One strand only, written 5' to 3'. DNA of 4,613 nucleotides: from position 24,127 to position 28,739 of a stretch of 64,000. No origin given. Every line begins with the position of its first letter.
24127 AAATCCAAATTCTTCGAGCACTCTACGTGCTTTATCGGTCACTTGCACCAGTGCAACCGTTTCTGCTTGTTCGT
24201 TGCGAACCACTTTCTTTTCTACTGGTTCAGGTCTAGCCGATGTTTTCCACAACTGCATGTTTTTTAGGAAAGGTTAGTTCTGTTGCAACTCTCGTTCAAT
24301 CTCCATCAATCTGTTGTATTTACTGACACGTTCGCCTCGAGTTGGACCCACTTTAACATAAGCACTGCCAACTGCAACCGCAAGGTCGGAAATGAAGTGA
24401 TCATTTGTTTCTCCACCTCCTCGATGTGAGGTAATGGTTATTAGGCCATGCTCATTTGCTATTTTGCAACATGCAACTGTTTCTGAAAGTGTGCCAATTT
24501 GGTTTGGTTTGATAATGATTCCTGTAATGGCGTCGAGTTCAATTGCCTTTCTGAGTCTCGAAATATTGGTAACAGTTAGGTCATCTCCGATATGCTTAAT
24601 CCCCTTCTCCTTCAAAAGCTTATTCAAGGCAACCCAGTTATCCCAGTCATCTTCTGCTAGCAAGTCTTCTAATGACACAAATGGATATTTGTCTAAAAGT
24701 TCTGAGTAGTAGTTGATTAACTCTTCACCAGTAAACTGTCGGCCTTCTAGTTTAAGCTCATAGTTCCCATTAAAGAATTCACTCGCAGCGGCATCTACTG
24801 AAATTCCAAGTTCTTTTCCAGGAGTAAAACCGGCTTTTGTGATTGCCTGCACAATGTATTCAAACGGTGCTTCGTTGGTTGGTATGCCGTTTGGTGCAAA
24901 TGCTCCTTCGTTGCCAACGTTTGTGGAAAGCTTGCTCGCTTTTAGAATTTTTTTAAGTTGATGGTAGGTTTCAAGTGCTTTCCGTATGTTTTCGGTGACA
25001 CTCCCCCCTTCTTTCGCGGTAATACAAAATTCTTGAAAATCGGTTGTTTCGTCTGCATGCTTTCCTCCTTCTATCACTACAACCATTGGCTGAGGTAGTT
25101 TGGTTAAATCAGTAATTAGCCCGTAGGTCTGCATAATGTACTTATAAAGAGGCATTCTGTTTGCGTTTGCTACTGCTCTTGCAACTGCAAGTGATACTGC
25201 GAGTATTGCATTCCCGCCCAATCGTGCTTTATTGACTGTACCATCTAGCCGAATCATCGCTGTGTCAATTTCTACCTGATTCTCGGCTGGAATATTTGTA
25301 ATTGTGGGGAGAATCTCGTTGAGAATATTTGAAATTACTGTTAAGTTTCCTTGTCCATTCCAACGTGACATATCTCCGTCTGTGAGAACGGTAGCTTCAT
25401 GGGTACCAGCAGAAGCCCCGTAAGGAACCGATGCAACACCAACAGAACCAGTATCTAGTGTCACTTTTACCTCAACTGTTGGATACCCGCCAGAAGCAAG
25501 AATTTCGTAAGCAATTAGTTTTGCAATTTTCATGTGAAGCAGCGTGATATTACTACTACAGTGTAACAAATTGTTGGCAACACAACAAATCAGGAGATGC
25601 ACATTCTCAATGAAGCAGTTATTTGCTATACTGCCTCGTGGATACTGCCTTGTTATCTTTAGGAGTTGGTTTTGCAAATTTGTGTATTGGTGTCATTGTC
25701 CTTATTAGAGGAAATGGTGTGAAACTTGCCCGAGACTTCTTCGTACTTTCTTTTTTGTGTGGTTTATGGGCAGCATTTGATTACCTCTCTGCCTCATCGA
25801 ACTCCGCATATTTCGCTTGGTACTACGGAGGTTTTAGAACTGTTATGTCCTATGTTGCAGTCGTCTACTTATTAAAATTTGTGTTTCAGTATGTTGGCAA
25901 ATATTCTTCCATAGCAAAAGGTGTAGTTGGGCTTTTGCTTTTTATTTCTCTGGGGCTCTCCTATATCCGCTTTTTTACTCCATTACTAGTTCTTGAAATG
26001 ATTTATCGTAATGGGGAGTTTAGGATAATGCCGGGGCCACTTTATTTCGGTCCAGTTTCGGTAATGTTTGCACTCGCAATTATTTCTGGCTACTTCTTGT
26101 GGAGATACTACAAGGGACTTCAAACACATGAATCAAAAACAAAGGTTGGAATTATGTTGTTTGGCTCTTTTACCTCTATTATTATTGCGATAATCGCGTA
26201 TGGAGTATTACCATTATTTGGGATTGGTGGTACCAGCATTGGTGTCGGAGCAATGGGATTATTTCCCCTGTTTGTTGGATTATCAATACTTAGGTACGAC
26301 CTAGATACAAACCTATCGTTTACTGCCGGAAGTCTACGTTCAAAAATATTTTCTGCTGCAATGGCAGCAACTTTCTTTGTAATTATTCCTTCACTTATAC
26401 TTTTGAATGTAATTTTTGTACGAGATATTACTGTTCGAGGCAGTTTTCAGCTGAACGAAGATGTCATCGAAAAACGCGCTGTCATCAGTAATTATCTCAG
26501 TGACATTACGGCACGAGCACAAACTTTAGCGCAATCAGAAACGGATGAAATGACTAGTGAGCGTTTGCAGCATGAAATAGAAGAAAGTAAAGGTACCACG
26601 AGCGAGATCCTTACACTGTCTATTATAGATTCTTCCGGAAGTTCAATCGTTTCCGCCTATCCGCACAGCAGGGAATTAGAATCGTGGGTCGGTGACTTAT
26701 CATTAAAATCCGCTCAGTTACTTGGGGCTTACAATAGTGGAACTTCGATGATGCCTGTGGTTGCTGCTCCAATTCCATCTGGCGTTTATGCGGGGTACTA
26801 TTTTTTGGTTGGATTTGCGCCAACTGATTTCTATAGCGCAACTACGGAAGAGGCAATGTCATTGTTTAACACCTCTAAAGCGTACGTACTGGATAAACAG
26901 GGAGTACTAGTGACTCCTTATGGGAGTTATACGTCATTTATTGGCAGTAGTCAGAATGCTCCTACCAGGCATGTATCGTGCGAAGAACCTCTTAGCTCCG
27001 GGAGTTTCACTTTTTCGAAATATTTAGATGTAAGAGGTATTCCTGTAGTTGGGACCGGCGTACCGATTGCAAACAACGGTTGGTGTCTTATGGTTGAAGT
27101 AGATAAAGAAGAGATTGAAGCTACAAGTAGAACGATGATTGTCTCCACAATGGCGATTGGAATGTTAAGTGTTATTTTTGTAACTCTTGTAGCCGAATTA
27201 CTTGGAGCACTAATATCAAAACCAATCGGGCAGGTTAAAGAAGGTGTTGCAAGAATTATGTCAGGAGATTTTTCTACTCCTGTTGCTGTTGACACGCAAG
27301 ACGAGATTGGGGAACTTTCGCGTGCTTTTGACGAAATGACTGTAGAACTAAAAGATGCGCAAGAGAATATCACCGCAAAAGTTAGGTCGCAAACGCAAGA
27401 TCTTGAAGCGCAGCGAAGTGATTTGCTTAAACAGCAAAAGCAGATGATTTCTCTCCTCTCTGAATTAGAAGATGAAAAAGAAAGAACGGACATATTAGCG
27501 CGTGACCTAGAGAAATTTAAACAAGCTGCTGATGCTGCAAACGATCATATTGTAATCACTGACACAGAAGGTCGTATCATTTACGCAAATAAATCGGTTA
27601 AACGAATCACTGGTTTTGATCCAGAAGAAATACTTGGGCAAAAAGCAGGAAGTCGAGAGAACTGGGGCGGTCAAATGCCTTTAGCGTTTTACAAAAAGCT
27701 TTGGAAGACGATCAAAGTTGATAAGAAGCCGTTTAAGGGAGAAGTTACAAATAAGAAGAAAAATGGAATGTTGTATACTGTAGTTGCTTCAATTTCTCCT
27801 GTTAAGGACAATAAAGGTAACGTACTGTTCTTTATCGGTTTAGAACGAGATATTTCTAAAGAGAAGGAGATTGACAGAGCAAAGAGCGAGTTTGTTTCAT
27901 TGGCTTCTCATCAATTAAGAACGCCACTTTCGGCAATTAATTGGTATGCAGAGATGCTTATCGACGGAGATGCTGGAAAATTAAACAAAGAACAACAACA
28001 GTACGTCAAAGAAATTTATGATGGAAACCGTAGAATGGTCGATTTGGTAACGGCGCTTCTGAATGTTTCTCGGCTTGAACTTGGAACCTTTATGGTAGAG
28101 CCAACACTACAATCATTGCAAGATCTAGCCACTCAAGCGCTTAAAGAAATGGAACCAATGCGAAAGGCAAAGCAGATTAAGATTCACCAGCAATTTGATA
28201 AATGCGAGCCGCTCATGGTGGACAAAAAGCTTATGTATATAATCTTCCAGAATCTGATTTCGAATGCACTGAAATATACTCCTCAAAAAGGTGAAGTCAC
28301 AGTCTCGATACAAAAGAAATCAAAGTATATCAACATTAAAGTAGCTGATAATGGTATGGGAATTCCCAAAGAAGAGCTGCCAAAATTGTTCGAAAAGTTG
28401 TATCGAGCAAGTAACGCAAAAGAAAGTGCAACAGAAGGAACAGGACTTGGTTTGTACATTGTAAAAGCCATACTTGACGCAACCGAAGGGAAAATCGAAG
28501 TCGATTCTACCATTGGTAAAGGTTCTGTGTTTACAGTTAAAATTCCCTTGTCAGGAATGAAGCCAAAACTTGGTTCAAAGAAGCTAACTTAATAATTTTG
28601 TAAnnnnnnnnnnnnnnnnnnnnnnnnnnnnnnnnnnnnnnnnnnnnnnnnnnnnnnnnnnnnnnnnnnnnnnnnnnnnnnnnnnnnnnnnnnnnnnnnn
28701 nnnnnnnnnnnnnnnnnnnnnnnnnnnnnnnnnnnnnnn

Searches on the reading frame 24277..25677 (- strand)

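Call 28: search_protein_families(library=pfam, proteins=[window:24277-25677:-], max_evalue=0.001)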
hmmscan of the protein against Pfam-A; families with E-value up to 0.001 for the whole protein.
window:24277-25677:- (467 aa): 2 families
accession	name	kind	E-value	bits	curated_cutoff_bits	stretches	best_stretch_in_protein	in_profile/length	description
PF00113.28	Enolase_C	-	4.2e-81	272.9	21.5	1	193-466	3-283/296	Enolase, C-terminal TIM barrel domain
PF03952.21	Enolase_N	-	1.2e-44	152.1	35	1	51-181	1-131/131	Enolase, N-terminal domain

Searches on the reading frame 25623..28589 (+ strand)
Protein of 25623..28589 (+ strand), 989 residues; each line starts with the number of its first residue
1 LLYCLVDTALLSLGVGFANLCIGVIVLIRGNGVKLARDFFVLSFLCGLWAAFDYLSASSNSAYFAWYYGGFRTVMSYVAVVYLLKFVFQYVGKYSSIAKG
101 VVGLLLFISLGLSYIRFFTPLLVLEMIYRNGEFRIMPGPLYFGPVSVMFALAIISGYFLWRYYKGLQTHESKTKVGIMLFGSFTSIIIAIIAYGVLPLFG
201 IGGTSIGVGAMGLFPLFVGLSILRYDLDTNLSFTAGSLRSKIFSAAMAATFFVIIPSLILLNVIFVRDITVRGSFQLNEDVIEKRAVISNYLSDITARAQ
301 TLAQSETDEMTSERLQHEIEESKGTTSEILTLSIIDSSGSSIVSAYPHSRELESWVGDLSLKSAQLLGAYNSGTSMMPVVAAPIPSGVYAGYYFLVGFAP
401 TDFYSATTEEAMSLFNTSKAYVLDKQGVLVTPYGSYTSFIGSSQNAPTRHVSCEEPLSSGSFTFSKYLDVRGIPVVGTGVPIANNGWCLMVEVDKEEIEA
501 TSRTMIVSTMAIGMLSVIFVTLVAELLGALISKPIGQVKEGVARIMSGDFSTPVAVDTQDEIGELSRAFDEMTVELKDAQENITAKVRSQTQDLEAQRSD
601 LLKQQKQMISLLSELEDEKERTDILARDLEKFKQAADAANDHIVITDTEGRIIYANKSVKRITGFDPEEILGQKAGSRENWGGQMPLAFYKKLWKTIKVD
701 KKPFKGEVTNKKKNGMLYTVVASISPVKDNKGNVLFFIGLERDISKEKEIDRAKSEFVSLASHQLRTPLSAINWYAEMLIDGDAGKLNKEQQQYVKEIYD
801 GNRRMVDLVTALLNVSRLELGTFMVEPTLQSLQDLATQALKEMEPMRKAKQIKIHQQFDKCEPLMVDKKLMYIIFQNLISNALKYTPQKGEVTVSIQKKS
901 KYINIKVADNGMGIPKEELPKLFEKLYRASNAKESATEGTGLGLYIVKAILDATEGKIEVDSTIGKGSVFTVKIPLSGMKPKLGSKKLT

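Call 28: search_protein_families(library=pfam, proteins=[window:25623-28589:+], max_evalue=0.001)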
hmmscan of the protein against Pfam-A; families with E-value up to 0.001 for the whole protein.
window:25623-28589:+ (989 aa): 10 families
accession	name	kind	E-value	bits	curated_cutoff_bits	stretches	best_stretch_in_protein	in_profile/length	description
PF02518.31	HATPase_c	-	8.4e-29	100.7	26.4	1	867-977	2-110/111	Histidine kinase-, DNA gyrase B-, and HSP90-like ATPase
PF13426.13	PAS_9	-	3e-17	63.2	27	1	641-745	2-102/103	PAS domain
PF00512.31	HisKA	-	3.4e-16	59.5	26.9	1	753-820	1-65/66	His Kinase A (phospho-acceptor) domain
PF00672.30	HAMP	-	5e-13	49.6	25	1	527-577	2-52/53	HAMP domain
PF00989.32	PAS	-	7e-12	45.8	22.6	1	631-744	2-113/113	PAS fold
PF08447.18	PAS_3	-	1.6e-10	41.6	25.6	1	652-739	1-87/89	PAS fold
PF08448.16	PAS_4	-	1.5e-08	35.3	23.1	1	637-748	2-109/110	PAS fold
PF16927.11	HisKA_7TM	-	1.4e-07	32.1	28.6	1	19-227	9-219/224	N-terminal 7TM region of histidine kinase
PF13188.13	PAS_8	-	2.6e-06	27.5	21.8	1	630-676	1-44/65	PAS domain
PF13581.12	HATPase_c_2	-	2.7e-05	24.6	27.4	1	878-955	43-113/127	Histidine kinase-like ATPase domain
